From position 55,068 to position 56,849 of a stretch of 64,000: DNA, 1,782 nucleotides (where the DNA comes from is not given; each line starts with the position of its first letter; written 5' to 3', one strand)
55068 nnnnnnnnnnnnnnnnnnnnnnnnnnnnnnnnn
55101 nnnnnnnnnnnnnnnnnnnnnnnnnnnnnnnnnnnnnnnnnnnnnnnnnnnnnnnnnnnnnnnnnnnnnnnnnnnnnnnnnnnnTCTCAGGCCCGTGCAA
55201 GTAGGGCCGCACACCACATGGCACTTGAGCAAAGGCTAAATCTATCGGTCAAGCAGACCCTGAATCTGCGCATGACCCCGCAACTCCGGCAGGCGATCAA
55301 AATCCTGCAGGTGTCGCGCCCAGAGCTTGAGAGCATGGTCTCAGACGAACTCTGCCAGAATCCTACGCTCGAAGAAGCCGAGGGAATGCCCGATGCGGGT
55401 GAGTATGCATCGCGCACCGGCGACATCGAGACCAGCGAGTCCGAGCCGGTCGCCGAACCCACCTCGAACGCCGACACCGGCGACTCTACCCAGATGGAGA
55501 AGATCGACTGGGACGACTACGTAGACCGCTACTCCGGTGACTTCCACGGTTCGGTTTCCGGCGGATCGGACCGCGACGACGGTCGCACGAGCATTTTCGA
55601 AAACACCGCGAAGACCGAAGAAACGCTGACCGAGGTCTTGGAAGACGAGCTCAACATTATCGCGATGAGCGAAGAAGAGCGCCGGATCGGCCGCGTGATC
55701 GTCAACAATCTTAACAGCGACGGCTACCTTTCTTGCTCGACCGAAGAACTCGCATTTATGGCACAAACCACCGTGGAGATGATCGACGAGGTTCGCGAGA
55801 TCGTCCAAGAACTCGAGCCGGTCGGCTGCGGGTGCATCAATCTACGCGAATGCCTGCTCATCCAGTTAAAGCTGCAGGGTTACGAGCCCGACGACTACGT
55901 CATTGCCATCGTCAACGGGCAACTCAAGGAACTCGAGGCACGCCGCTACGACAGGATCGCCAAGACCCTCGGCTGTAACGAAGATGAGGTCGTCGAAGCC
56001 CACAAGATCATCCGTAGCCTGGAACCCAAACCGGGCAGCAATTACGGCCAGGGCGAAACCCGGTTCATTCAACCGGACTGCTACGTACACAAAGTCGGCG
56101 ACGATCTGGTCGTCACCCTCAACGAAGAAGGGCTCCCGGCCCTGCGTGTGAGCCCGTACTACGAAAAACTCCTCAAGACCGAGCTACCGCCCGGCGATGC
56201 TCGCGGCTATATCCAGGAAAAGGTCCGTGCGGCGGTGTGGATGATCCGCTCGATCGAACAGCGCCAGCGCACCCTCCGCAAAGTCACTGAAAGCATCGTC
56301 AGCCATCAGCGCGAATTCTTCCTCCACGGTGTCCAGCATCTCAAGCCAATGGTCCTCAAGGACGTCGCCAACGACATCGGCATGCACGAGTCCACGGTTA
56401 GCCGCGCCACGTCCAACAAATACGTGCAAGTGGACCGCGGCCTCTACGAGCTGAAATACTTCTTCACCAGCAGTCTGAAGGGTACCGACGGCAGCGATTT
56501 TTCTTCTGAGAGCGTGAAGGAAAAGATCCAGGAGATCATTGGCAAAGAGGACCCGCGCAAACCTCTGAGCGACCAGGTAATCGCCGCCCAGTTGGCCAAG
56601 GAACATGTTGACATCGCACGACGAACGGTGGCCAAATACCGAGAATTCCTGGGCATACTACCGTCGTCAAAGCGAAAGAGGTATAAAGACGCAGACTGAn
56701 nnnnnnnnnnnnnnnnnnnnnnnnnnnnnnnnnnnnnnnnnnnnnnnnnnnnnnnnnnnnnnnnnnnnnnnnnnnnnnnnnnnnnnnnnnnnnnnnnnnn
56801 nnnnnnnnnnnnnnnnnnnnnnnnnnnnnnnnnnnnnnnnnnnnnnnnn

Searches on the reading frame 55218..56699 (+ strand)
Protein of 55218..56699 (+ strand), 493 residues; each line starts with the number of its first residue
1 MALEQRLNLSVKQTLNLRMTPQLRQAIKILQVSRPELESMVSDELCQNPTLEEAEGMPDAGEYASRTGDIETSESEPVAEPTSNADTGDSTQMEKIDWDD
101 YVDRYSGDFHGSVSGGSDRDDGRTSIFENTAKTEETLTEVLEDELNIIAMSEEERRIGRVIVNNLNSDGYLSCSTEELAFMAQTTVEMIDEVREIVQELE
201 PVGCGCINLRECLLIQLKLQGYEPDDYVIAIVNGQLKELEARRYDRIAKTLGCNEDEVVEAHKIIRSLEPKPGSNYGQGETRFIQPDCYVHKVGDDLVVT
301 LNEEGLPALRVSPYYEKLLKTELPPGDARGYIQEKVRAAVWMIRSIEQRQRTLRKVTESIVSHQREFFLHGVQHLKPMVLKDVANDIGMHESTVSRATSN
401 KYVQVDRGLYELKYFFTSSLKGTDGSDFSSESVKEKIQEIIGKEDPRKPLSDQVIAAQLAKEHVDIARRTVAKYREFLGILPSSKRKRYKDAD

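Call 47: search_protein_families(library=pfam, proteins=[window:55218-56699:+])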
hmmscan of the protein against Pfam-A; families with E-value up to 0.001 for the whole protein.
window:55218-56699:+ (493 aa): 3 families
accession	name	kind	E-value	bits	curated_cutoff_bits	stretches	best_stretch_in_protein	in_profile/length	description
PF04552.19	Sigma54_DBD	-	4.2e-62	209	22.8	1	331-488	3-160/160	Sigma-54, DNA binding domain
PF04963.19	Sigma54_CBD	-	3.7e-55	187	22.9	1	127-315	2-185/185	Sigma-54 factor, core binding domain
PF00309.25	Sigma54_AID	-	3.6e-13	49.6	23.8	1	9-53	2-46/46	Sigma-54 factor, Activator interacting domain (AID)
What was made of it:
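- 55218..56699 (+): rpoN (sigma-54), in the usual lptB-rpoN neighbourhood. Pfam Sigma54_AID, Sigma54_CBD and Sigma54_DBD (call 47).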
